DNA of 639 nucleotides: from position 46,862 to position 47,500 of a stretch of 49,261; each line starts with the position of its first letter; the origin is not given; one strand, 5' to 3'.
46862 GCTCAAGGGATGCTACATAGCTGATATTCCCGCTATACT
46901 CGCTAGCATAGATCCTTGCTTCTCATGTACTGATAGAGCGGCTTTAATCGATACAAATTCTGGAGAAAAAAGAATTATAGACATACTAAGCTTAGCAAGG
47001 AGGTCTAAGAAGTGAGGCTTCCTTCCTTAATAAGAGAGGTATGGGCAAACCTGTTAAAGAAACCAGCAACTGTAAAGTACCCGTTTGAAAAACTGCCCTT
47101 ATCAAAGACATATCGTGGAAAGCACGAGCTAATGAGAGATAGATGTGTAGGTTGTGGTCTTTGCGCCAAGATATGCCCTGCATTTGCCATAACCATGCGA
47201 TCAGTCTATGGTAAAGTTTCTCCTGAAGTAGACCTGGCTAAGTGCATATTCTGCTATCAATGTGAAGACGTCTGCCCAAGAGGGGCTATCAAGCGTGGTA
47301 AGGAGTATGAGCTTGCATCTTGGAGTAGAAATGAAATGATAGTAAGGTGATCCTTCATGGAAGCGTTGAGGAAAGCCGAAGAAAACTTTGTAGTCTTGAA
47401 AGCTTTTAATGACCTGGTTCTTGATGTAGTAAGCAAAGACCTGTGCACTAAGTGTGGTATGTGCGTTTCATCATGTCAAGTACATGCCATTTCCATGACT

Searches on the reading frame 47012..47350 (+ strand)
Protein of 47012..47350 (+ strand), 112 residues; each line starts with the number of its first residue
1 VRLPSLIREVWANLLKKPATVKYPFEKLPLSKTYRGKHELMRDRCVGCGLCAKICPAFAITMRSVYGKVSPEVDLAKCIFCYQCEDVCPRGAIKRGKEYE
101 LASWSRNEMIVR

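Call 3: search_protein_families(library=pfam, proteins=[window:47012-47350:+], max_evalue=0.01)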
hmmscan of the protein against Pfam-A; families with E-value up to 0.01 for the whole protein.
window:47012-47350:+ (112 aa): 17 families
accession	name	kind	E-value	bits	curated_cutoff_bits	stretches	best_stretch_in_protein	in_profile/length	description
PF00037.32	Fer4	-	3.3e-16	58.8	21.1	2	71-94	1-24/24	4Fe-4S binding domain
PF12838.12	Fer4_7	-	4.5e-12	46.7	27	1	44-92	1-52/52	4Fe-4S dicluster domain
PF12837.12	Fer4_6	-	3.9e-11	42.8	25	2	71-93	2-24/24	4Fe-4S binding domain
PF13187.11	Fer4_9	-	1.8e-10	41.1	27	1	44-93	1-52/52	4Fe-4S dicluster domain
PF13484.11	Fer4_16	-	7.4e-10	39.9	30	2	44-63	1-20/66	4Fe-4S double cluster binding domain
PF14697.11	Fer4_21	-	8.5e-10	39.1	35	1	36-62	32-59/59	4Fe-4S dicluster domain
PF13237.11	Fer4_10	-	4.4e-09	36.6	25.5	2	41-89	5-53/53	4Fe-4S dicluster domain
PF12797.12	Fer4_2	-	9.5e-09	35.1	24.5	1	42-57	7-22/22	4Fe-4S binding domain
PF25160.1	LdpA_Fe-S-bd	-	7e-08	32.6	27.6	2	38-64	21-47/49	LdpA Fe-S cluster-binding domain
PF12800.12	Fer4_4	-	1.3e-07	31.8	24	1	43-56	2-15/17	4Fe-4S binding domain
PF12798.12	Fer4_3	-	3e-06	28.1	27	1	78-92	1-15/15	4Fe-4S binding domain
PF17179.9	Fer4_22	-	1.3e-05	26.3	27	1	30-57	66-93/95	4Fe-4S dicluster domain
PF13183.11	Fer4_8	-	1.6e-05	25.8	27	1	43-91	3-67/68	4Fe-4S dicluster domain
PF13534.11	Fer4_17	-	2.5e-05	25.2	22.2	0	35-56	36-57/61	4Fe-4S dicluster domain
PF13459.11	Fer4_15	-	0.00016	22.8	22.4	0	42-58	5-21/66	4Fe-4S single cluster domain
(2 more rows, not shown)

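Call 4: search_protein_families(library=ncbifam, proteins=[window:47012-47350:+], max_evalue=0.01)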
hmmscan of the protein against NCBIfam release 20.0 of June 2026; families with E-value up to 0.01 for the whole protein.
window:47012-47350:+ (112 aa): 96 families (the best 25 are shown)
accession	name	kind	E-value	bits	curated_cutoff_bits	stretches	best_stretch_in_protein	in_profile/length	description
TIGR01971.1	NuoI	subfamily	3.8e-31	107.2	113.05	1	12-110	7-115/121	NADH-quinone oxidoreductase, chain I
NF009053.0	PRK12387.1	subfamily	1.2e-28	100.1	204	1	17-111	12-108/180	formate hydrogenlyase complex iron-sulfur subunit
NF006221.0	PRK08348.1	subfamily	1.2e-26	93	124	1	1-106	1-105/136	NADH-plastoquinone oxidoreductase subunit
NF004541.0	PRK05888.2-2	equivalog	2.6e-25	89.2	217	1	19-111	37-129/168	NADH-quinone oxidoreductase subunit NuoI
NF004542.0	PRK05888.2-3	equivalog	8.9e-25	87.3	248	1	15-108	49-154/203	NADH-quinone oxidoreductase subunit NuoI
NF004543.0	PRK05888.2-5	equivalog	2.4e-24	86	243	1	13-108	29-130/217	NADH-quinone oxidoreductase subunit NuoI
NF006076.0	PRK08222.1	equivalog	2.9e-24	85.9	270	1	18-109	13-106/181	hydrogenase 4 subunit H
NF004537.0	PRK05888.1-3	equivalog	1.3e-21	77.1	163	1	12-110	32-147/204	NADH-quinone oxidoreductase subunit NuoI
NF004539.0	PRK05888.1-5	equivalog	3.3e-21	75.6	225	1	13-110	26-134/162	NADH-quinone oxidoreductase subunit NuoI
NF004538.0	PRK05888.1-4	equivalog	1.3e-20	73.6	135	1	13-111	26-135/162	NADH-quinone oxidoreductase subunit NuoI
NF010590.0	PRK13984.1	equivalog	1.4e-19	69.7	946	1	10-105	17-120/611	putative oxidoreductase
NF040612.1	F420_dehyd_FpoI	exception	6e-19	68.2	180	1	9-110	8-118/135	F420H2 dehydrogenase subunit FpoI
NF004545.0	PRK05888.3-1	equivalog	6.9e-19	68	229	1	9-108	32-137/154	NADH-quinone oxidoreductase subunit NuoI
NF004536.0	PRK05888.1-1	equivalog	2.1e-18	66.3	212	1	8-110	18-131/180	NADH-quinone oxidoreductase subunit NuoI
NF004544.0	PRK05888.2-6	equivalog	1.4e-17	64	457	1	17-107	48-150/220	NADH-quinone oxidoreductase subunit NuoI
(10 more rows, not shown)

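Call 65: search_solved_structures(query=window:47012-47350:+, max_evalue=1e-8)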
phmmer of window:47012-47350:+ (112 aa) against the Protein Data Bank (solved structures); distinct sequences matched with E-value up to 1e-8: 49.
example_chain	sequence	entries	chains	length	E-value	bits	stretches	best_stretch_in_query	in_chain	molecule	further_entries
9sfi_T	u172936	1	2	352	9e-25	90.2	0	35-94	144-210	4Fe-4S ferredoxin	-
7z0s_F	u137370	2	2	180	5.1e-23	84.6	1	18-109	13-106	Formate hydrogenlyase subunit 6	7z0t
6u8y_N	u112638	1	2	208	7.6e-22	80.8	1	13-110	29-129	NADH dehydrogenase subunit I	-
8b9z_I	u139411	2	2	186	9.7e-22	80.5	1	11-110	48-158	NADH dehydrogenase (ubiquinone) 23 kDa subunit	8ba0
8esw_S8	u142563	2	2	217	1.5e-21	79.8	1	11-110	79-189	NADH dehydrogenase (ubiquinone) 23 kDa subunit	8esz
5xtb_B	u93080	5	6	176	6e-21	77.9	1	13-110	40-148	NADH dehydrogenase [ubiquinone] iron-sulfur protein 8, mitochondrial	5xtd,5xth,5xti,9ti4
5lc5_I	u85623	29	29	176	7e-21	77.7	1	12-110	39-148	NADH dehydrogenase [ubiquinone] iron-sulfur protein 8, mitochondrial | Mitochondrial complex I, TYKY subunit | NADH:ubiquinone oxidoreductase core subunit S8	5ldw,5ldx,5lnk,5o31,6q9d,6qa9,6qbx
7v2c_B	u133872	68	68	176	7.6e-21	77.6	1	12-110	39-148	NADH dehydrogenase [ubiquinone] iron-sulfur protein 8, mitochondrial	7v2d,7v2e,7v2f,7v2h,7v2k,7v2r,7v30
6g2j_I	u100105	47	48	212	8e-21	77.5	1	12-110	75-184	NADH dehydrogenase [ubiquinone] iron-sulfur protein 8, mitochondrial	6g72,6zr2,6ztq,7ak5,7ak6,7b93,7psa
9cwt_B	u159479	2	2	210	9.3e-21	77.3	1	13-110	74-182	NADH dehydrogenase [ubiquinone] iron-sulfur protein 8, mitochondrial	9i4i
9sw6_G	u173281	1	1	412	1e-20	77.2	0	44-94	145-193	Polyferredoxin protein MvhB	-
7qsd_I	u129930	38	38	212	1.1e-20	77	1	12-110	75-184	NADH dehydrogenase [ubiquinone] iron-sulfur protein 8, mitochondrial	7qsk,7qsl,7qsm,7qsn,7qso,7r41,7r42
6zk9_9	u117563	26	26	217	1.2e-20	76.9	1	12-110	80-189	Mitochondrial complex I, TYKY subunit | Complex I-23kD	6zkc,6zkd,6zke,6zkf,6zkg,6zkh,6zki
5gpn_b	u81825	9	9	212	1.2e-20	76.9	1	12-110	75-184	NADH dehydrogenase [ubiquinone] iron-sulfur protein 8 | NADH dehydrogenase [ubiquinone] iron-sulfur protein 8, mitochondrial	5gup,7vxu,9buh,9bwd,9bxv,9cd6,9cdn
8ud1_1I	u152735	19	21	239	1.6e-20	76.5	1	12-110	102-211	NADH dehydrogenase [ubiquinone] iron-sulfur protein 8, mitochondrial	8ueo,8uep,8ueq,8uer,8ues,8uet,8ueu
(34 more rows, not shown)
